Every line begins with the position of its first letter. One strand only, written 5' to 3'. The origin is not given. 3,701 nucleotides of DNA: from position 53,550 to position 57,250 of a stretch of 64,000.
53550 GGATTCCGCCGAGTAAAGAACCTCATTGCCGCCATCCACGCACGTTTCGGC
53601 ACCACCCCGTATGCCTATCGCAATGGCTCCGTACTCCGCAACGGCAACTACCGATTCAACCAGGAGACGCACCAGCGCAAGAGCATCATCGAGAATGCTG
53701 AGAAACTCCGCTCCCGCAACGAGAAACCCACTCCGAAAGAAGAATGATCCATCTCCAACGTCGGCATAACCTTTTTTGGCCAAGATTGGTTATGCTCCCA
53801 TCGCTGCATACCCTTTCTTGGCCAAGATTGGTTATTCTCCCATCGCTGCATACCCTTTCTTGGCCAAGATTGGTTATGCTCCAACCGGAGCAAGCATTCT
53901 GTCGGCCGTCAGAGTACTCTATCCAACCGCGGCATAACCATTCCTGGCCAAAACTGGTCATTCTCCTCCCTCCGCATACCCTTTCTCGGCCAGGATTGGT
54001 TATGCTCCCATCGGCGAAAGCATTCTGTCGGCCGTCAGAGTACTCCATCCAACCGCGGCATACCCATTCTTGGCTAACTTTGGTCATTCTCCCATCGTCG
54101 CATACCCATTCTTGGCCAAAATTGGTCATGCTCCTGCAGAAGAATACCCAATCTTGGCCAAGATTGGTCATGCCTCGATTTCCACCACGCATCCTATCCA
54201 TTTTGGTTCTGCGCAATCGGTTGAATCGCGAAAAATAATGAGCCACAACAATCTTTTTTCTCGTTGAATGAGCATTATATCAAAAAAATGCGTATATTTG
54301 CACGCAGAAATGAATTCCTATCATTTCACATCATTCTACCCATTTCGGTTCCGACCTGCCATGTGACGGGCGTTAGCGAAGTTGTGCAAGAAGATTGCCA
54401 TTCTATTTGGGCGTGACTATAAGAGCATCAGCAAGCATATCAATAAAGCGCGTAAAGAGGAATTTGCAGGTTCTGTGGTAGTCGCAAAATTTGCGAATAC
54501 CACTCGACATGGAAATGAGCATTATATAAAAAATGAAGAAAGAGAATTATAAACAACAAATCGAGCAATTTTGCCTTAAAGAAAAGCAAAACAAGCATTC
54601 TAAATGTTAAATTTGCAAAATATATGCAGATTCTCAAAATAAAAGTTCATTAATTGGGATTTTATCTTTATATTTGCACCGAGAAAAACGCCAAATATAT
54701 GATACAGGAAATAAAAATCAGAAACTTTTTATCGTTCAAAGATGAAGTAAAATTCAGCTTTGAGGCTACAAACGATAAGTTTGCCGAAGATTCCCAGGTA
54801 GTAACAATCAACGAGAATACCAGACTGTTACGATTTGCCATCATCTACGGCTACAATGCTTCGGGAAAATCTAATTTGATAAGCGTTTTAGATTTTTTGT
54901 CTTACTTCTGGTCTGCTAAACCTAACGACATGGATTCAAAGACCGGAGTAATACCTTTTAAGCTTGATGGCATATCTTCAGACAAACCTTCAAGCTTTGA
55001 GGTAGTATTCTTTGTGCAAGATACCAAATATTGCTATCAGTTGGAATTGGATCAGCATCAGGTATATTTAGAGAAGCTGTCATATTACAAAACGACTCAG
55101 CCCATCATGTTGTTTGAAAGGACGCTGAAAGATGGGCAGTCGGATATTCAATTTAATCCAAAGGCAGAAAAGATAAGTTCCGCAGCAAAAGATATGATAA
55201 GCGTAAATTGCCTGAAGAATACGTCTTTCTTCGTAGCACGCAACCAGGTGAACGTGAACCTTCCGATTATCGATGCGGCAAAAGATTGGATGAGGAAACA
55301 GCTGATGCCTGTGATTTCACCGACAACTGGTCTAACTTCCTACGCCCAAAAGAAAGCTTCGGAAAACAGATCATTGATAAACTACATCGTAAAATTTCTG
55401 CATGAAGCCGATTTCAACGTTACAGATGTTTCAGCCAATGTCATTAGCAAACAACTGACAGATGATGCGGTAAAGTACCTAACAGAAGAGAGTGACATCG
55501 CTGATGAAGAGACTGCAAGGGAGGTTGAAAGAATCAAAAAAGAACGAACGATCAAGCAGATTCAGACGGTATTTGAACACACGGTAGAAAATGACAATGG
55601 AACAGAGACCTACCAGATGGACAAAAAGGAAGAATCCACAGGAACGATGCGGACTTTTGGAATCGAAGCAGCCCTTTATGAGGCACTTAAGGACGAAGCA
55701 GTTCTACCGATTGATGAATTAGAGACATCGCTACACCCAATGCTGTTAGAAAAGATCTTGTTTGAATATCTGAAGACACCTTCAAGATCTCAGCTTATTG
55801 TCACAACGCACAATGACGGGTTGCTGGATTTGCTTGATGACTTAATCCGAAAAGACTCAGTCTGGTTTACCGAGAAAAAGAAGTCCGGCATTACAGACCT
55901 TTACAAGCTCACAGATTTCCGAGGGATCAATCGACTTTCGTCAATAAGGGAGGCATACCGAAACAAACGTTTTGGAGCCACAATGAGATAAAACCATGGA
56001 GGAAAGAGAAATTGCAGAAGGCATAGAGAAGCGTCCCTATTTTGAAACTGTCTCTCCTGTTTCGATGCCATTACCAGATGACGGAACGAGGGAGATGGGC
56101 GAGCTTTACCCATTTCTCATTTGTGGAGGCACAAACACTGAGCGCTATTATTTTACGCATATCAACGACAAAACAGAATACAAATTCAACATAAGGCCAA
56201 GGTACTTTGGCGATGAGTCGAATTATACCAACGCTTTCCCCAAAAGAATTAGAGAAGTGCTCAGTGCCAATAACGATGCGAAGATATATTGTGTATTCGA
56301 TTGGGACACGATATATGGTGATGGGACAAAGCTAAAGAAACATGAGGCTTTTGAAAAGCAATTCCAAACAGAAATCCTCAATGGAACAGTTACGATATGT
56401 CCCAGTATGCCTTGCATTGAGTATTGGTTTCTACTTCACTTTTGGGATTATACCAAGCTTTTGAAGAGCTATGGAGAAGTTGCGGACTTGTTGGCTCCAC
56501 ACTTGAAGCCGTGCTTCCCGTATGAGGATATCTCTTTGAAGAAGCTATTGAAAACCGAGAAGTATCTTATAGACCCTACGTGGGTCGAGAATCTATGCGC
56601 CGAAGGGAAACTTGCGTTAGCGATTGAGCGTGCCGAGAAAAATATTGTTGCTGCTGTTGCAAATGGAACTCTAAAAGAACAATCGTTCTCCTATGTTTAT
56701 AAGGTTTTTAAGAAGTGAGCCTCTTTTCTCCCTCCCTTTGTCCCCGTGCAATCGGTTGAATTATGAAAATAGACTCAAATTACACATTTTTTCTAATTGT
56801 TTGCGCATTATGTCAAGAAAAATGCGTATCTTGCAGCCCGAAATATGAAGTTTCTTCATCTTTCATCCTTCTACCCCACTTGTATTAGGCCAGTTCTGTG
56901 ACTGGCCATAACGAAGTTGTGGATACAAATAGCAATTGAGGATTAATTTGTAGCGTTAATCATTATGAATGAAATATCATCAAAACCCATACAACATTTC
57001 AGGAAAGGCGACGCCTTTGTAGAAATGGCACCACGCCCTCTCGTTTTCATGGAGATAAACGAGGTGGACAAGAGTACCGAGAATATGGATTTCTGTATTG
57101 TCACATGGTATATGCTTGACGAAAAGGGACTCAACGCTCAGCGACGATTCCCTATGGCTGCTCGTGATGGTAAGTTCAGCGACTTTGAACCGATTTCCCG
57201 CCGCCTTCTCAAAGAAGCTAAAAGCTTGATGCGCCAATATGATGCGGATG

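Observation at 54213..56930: Duplicated ~190-bp module (promoter + conserved 18-codon ORF) brackets the AAA15/RloB pair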

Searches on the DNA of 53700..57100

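Call 28: search_rna_families(source=window, start=53700, end=57100, threshold=evalue, max_evalue=5)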
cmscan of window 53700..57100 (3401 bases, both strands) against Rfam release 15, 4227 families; matches with E-value up to 5: 5.
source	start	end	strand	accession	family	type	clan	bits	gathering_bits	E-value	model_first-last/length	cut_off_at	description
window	54952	55004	+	RF02260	MAT2A_A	Cis-reg;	-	24.3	40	0.024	1-65/65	no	MAT2A 3'UTR stem loop A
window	54095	54178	+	RF04167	mir-1972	Gene; miRNA;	-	22.2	90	0.51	1-81/81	no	mir-1972 microRNA precursor family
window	54103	54170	-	RF03694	mir-266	Gene; miRNA;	-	20.6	80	1.5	1-83/83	no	mir-266 microRNA precursor family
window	54690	54762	+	RF00119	C0299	Gene; sRNA;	-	18.8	40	3.1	1-79/79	no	C0299 RNA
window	54101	54172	-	RF03391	mir-588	Gene; miRNA;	-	18.8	70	4.9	1-81/81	no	mir-588 microRNA precursor family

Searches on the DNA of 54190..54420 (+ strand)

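Call 11: search_dna_similar(query=window:54190-54420:+, collection=plasmids, mode=distant)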
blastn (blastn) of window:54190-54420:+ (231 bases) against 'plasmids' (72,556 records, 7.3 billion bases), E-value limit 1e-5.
No match.

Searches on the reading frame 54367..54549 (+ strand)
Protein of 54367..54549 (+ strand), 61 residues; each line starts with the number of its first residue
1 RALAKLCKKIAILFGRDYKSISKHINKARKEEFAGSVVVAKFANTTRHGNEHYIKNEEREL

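Call 53: search_protein_families(library=phrogs, proteins=[window:54367-54549:+], max_evalue=0.01)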
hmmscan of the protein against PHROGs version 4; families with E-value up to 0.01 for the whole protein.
seq(61 aa): 0 families

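Call 54: search_protein_families(library=ncbifam, proteins=[window:54367-54549:+], max_evalue=0.01)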
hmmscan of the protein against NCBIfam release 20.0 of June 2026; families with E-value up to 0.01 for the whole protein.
seq(61 aa): 0 families
